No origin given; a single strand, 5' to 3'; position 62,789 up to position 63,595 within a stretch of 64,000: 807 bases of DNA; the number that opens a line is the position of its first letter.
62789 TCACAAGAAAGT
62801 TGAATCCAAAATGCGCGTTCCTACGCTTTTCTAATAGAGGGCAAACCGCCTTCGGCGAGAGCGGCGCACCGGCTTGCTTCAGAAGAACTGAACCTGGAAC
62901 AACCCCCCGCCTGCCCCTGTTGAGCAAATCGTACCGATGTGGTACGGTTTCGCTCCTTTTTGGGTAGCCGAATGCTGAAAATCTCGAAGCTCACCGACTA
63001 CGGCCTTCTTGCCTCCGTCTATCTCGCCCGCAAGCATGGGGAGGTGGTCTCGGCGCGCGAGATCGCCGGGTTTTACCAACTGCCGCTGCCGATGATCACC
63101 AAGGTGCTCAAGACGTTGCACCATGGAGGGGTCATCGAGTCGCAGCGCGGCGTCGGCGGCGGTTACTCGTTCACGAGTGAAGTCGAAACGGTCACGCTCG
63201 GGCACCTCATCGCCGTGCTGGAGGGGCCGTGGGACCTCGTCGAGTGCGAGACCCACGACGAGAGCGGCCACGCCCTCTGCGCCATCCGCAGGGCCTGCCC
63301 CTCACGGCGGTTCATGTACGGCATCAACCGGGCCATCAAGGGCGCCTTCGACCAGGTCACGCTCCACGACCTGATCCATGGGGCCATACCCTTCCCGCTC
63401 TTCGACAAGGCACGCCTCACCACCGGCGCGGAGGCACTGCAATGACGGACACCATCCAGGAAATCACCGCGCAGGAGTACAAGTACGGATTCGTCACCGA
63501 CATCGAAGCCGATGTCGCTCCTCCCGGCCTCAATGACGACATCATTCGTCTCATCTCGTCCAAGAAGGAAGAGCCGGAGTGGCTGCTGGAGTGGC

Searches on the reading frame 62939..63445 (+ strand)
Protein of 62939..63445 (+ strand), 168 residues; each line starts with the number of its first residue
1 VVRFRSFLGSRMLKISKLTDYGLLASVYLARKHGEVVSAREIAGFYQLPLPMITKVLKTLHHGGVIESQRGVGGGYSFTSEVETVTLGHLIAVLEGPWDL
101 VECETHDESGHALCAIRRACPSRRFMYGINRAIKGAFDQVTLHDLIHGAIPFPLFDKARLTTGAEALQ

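Call 7: search_protein_families(library=pfam, proteins=[window:62939-63445:+], max_evalue=0.001)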
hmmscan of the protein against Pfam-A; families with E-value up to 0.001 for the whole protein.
window:62939-63445:+ (168 aa): 1 family
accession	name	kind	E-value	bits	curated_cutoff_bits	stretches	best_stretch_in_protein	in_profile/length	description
PF02082.26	Rrf2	-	1.2e-27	97.1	30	1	15-147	1-131/132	Iron-dependent Transcriptional regulator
